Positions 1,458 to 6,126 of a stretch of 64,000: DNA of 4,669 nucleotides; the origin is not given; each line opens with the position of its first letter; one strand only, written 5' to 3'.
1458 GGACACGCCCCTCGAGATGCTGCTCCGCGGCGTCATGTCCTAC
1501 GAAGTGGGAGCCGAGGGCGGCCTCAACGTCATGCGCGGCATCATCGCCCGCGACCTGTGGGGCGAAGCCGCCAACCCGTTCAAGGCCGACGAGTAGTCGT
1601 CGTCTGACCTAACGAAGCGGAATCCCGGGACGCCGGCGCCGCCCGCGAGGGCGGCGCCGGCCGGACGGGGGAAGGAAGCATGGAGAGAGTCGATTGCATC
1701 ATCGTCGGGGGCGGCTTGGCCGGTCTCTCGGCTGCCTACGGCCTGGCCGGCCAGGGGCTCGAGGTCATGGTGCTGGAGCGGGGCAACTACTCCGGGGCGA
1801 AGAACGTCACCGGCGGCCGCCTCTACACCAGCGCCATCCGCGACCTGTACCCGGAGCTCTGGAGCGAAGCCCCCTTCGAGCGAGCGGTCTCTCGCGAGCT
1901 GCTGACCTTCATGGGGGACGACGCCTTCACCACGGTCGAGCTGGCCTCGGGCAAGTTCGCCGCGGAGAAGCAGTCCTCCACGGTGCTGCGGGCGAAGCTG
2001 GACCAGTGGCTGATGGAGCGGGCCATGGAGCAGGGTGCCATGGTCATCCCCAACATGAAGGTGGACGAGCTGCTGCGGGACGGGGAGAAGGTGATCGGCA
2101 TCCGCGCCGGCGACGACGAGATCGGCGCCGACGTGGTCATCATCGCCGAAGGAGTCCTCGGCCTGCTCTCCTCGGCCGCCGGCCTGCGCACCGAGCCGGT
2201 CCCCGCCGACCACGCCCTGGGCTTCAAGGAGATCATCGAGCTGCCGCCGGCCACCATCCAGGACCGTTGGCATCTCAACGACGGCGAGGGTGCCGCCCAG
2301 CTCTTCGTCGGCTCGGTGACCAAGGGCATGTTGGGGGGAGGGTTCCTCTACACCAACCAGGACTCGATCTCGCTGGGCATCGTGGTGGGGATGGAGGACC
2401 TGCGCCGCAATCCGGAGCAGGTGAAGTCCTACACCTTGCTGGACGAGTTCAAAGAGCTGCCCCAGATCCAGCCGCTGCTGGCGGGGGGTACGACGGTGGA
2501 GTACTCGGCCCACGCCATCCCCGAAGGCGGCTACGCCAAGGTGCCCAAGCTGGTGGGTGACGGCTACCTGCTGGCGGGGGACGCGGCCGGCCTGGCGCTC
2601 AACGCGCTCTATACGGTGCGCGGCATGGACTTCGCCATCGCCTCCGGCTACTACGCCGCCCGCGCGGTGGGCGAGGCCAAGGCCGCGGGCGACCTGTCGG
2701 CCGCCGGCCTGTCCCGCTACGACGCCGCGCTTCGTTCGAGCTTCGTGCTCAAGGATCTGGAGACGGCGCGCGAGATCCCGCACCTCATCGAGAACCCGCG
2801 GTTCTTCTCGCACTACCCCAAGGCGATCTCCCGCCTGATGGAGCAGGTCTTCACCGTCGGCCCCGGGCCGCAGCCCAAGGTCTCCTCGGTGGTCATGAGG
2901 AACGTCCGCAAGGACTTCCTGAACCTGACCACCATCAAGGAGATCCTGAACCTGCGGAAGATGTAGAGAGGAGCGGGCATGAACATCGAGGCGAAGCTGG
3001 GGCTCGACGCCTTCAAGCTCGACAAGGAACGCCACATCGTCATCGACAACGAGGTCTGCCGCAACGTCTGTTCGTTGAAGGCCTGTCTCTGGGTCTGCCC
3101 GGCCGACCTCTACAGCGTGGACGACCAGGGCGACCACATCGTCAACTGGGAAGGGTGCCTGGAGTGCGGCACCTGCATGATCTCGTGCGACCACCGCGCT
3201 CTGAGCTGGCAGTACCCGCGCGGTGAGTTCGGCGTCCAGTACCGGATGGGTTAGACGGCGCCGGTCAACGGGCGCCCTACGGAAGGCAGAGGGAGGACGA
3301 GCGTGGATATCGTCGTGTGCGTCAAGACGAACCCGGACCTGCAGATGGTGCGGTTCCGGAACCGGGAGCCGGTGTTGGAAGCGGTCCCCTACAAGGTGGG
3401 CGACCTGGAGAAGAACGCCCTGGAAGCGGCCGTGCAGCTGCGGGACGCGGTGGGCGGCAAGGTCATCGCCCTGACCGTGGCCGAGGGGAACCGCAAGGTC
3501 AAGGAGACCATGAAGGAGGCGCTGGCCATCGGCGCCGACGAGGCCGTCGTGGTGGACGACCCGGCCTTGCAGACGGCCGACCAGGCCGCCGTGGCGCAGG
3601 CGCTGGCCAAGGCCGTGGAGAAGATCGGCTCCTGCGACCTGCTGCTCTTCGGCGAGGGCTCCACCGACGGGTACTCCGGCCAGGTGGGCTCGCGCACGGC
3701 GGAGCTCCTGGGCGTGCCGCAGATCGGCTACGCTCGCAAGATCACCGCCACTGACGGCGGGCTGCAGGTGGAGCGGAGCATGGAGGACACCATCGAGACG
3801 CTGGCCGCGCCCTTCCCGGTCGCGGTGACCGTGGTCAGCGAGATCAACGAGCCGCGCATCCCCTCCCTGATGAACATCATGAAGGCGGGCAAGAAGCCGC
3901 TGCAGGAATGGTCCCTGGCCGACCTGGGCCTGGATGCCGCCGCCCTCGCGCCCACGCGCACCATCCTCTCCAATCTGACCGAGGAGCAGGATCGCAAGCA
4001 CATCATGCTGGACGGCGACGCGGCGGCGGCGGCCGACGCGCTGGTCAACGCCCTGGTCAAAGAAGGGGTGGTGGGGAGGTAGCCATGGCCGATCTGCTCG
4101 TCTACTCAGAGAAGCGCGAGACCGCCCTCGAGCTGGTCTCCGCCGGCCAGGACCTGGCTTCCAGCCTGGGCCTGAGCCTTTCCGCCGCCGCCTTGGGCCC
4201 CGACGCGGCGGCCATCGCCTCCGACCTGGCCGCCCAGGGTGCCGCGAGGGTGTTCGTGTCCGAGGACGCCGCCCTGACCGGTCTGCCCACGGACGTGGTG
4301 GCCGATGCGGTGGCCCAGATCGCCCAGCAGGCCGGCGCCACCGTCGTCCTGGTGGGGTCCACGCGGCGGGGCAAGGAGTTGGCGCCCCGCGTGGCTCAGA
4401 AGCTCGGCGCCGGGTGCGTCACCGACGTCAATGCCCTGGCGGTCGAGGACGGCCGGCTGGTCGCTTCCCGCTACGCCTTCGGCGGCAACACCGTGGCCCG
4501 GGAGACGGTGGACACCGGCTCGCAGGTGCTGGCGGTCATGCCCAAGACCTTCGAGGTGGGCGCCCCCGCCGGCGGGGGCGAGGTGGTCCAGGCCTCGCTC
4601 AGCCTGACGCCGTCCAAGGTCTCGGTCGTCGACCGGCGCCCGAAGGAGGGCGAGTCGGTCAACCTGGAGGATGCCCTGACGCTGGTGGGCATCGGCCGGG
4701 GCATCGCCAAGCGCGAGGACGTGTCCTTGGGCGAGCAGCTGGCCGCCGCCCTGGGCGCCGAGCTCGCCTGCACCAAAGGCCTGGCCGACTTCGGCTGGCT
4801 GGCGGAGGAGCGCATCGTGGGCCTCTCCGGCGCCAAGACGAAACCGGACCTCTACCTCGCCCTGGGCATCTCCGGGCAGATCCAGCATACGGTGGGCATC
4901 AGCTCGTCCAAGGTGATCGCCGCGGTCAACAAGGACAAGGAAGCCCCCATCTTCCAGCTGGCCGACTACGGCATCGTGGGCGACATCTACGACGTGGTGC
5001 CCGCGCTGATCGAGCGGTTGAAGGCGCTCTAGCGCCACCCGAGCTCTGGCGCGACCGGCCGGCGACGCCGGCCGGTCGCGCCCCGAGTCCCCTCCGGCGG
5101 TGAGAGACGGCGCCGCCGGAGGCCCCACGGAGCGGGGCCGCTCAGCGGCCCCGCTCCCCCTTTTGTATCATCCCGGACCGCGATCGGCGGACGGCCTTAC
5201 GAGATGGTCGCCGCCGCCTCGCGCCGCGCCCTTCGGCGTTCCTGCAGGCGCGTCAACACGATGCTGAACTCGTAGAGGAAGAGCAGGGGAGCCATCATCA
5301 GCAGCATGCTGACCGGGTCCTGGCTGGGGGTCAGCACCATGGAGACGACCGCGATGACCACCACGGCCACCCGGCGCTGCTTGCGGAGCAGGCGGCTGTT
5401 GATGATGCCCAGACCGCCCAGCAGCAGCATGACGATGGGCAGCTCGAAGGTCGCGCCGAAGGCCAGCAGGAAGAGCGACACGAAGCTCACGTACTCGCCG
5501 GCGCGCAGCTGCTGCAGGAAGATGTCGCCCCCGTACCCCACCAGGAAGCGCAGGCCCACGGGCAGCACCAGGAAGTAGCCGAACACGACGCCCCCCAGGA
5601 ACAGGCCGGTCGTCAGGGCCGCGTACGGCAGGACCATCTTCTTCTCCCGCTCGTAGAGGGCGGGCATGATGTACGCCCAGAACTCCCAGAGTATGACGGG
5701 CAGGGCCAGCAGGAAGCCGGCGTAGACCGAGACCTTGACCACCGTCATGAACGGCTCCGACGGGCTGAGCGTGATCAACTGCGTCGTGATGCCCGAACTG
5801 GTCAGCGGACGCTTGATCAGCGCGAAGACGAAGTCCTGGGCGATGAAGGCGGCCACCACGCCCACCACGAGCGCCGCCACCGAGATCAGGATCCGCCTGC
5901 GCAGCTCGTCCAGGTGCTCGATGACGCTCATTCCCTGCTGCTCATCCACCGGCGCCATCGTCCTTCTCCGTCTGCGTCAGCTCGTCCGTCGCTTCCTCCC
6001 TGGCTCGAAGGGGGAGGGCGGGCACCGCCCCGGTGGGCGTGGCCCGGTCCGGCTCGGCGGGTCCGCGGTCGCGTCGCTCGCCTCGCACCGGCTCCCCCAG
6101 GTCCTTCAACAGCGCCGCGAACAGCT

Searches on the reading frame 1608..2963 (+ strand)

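Call 74: search_protein_families(library=pfam, proteins=[window:1608-2963:+], max_evalue=0.00001)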
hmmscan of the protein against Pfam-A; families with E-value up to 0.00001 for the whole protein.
window:1608-2963:+ (452 aa): 9 families
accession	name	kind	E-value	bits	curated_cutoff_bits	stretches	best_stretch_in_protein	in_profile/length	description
PF01266.30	DAO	-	8.2e-14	52.3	27.9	1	29-80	1-54/353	FAD dependent oxidoreductase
PF00890.30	FAD_binding_2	-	5.5e-10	39.4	20.4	1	29-63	1-35/414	FAD binding domain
PF03486.20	HI0933_like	-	9.1e-10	38.8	50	1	29-183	2-164/244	HI0933-like protein Rossmann domain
PF21162.3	ETFQO_UQ-bd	-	8.1e-09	36.4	27.7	1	203-304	2-96/96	ETF-QO, ubiquinone-binding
PF12831.13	FAD_oxidored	-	8.7e-08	32.3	27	1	29-192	1-154/416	FAD dependent oxidoreductase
PF13450.12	NAD_binding_8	-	2.4e-07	31.4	21.9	1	32-63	1-32/68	NAD(P)-binding Rossmann-like domain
PF07992.20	Pyr_redox_2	-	2.4e-07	30.9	26.1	0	29-70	2-39/291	Pyridine nucleotide-disulphide oxidoreductase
PF01494.25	FAD_binding_3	-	9e-07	28.9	22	1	28-195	2-171/349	FAD binding domain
PF01946.23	Thi4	-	3.6e-06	26.8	26.2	1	27-76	17-67/235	Thi4 family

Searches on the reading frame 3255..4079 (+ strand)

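Call 74: search_protein_families(library=pfam, proteins=[window:3255-4079:+], max_evalue=0.00001)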
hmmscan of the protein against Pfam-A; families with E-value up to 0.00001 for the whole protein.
window:3255-4079:+ (275 aa): 1 family
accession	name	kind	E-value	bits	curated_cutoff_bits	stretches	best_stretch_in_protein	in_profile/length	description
PF01012.27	ETF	-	1.3e-38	133.1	26.7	1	44-223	9-180/181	Electron transfer flavoprotein domain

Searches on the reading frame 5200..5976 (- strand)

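Call 74: search_protein_families(library=pfam, proteins=[window:5200-5976:-], max_evalue=0.00001)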
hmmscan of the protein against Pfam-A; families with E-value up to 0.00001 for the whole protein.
window:5200-5976:- (259 aa): 1 family
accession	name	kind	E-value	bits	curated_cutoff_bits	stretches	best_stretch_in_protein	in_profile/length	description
PF00902.23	TatC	-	3.5e-68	229.9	25.1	1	20-230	1-208/208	Sec-independent protein translocase protein (TatC)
